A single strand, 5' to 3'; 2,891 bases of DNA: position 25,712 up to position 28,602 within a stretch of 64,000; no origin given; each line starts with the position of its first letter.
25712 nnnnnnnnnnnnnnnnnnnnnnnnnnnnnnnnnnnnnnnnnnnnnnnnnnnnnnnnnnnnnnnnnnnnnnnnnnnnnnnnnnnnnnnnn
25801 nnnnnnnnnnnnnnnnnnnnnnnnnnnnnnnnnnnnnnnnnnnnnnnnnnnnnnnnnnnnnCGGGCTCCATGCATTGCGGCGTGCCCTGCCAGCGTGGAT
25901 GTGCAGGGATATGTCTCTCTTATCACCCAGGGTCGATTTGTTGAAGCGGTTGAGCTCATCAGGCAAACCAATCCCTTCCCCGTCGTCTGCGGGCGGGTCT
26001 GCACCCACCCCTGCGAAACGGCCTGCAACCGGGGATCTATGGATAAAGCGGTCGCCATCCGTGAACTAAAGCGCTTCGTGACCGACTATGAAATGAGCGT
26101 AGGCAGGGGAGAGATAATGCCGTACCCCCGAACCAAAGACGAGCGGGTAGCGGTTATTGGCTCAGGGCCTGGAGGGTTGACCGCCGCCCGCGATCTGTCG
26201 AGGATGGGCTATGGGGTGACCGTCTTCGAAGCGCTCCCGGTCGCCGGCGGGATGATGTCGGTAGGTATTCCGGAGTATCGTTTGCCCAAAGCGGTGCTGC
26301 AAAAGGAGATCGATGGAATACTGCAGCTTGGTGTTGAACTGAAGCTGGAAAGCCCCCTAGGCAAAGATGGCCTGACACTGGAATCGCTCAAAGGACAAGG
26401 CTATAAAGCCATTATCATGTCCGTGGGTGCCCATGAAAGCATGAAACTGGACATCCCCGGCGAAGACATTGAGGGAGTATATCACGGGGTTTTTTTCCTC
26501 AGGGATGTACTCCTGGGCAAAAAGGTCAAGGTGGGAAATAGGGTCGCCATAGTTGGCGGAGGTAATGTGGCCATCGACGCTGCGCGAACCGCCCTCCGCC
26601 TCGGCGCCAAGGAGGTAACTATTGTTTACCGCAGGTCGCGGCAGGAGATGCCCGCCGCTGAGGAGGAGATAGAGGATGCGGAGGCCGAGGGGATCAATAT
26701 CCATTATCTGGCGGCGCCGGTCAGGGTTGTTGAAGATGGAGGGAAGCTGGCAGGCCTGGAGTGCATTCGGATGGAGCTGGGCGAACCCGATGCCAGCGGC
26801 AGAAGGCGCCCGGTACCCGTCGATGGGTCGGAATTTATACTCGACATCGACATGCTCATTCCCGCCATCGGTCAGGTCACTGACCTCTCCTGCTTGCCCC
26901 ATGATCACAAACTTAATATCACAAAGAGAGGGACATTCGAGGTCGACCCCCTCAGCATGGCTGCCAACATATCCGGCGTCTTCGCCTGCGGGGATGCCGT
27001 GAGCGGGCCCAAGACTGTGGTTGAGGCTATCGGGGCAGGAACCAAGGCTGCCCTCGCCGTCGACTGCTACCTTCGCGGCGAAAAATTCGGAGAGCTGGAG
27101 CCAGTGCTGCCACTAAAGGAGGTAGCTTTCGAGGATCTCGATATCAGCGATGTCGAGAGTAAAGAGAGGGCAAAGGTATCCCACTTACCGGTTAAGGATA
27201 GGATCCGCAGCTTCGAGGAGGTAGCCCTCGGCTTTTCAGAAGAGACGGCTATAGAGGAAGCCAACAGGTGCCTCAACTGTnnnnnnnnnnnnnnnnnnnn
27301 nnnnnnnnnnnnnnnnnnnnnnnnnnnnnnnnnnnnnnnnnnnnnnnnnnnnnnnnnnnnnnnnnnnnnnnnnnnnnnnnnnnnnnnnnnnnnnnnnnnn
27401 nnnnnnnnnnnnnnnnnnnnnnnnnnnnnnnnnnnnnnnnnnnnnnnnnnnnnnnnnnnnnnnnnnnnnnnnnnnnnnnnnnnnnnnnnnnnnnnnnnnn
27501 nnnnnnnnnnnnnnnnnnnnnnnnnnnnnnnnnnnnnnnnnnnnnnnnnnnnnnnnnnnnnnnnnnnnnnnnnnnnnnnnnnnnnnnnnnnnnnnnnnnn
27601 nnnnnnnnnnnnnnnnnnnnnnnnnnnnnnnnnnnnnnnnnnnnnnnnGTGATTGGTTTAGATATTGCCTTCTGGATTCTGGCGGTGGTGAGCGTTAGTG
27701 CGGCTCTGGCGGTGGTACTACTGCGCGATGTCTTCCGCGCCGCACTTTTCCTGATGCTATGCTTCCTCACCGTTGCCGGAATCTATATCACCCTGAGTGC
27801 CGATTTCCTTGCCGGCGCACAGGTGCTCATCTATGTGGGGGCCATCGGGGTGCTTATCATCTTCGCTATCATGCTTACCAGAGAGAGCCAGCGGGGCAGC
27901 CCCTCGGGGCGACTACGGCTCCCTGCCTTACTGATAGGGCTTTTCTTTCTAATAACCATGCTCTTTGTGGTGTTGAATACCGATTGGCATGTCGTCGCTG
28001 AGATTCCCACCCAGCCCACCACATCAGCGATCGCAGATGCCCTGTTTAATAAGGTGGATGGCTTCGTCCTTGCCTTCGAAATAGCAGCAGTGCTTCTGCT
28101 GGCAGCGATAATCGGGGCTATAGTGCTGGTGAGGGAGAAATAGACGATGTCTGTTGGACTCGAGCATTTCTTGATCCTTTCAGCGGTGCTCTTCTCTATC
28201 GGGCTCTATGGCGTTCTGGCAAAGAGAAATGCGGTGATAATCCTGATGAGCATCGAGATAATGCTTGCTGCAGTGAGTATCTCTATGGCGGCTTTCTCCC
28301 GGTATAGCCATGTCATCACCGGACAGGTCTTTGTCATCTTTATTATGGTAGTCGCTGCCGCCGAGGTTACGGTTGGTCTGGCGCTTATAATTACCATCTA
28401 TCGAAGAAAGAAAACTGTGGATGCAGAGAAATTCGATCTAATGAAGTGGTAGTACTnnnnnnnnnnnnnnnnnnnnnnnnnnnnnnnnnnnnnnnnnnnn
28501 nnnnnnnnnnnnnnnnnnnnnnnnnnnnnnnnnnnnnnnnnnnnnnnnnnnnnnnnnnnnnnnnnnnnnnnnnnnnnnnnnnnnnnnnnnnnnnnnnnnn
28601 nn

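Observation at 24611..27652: NuoH-GltD-NuoI tripartite fusion: a candidate built-in NAD(P)H-dehydrogenase module for an 11-subunit complex I that lacks NuoEFG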

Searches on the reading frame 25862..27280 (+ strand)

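Call 67: search_protein_families(library=ncbifam, proteins=[window:25862-27280:+], max_evalue=0.00001)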
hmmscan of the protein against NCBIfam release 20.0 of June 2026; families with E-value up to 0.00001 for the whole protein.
window:25862-27280:+ (473 aa): 34 families (the best 25 are shown)
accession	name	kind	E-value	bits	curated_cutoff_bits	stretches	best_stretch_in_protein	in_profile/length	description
NF009410.0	PRK12771.1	subfamily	9.8e-151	503.1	516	1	2-473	48-511/566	NAD(P)-binding protein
NF009454.0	PRK12814.1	equivalog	1.5e-140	469.7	916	1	2-473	102-572/657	putative NADPH-dependent glutamate synthase small subunit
NF009414.0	PRK12778.1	equivalog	1.3e-125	420.5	1103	2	3-405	338-750/752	bifunctional dihydroorotate dehydrogenase B NAD binding subunit/NADPH-dependent glutamate synthase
TIGR01316.1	gltA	equivalog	5.1e-115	384.8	471.75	2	2-404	36-449/449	NADPH-dependent glutamate synthase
TIGR03315.1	Se_ygfK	equivalog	2.8e-98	329.6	835.3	1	2-473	445-886/1012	putative selenate reductase subunit YgfK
NF010590.0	PRK13984.1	equivalog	1.4e-97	327.4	946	1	4-408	198-610/611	putative oxidoreductase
TIGR01318.1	gltD_gamma_fam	subfamily_domain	5.2e-89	299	482.95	1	4-403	50-464/467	glutamate synthase, small subunit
NF009408.0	PRK12769.1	equivalog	6.3e-88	295.5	1003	1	4-404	236-651/659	formate-dependent uric acid utilization protein AegA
NF009413.0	PRK12775.1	equivalog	3.9e-84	283.2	1895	1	3-408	340-758/1006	putative trifunctional 2-polyprenylphenol hydroxylase/glutamate synthase subunit beta/ferritin domain-containing protein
NF009451.0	PRK12809.1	equivalog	1.8e-72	244.6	1154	1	2-398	217-628/639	formate-dependent uric acid utilization protein YgfT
NF009415.0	PRK12779.1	equivalog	2e-72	244.5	1519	1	6-398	212-620/944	putative bifunctional glutamate synthase subunit beta/2-polyprenylphenol hydroxylase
NF009409.0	PRK12770.1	subfamily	1.4e-70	238.2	343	1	90-407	15-353/360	putative glutamate synthase subunit beta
TIGR01317.1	GOGAT_sm_gam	subfamily_domain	2.9e-65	221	447.7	1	6-407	56-481/485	glutamate synthase small subunit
NF045663.1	diclust_near_Sec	equivalog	4.1e-47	160.7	530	2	2-192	18-201/759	pyridine nucleotide-disulfide oxidoreductase/dicluster-binding protein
TIGR01292.1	TRX_reduct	equivalog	6.2e-18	64.6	343.45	1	182-404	102-300/300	thioredoxin-disulfide reductase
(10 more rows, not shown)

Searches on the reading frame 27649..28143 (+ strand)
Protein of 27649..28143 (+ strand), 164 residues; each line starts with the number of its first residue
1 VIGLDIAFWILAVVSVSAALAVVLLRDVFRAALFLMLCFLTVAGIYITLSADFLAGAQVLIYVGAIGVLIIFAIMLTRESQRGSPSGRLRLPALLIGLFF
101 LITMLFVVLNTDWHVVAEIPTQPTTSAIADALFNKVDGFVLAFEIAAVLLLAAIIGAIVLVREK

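Call 3: search_protein_families(library=pfam, proteins=[window:27649-28143:+])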
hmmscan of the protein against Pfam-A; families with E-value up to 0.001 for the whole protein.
window:27649-28143:+ (164 aa): 1 family
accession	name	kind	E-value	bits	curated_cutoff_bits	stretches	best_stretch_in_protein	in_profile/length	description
PF00499.25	Oxidored_q3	-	1.2e-33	116.4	33.2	1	19-160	2-146/146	NADH-ubiquinone/plastoquinone oxidoreductase chain 6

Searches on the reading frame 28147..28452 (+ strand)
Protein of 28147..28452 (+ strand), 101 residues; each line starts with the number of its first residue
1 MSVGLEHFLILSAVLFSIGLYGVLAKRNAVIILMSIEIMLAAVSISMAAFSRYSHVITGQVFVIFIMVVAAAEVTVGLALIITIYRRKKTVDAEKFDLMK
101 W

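Call 3: search_protein_families(library=pfam, proteins=[window:28147-28452:+])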
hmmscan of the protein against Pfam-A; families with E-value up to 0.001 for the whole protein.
window:28147-28452:+ (101 aa): 1 family
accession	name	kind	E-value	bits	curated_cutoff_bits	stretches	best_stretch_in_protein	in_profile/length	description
PF00420.29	Oxidored_q2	-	6e-28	96.9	26.1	1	7-101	1-95/95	NADH-ubiquinone/plastoquinone oxidoreductase chain 4L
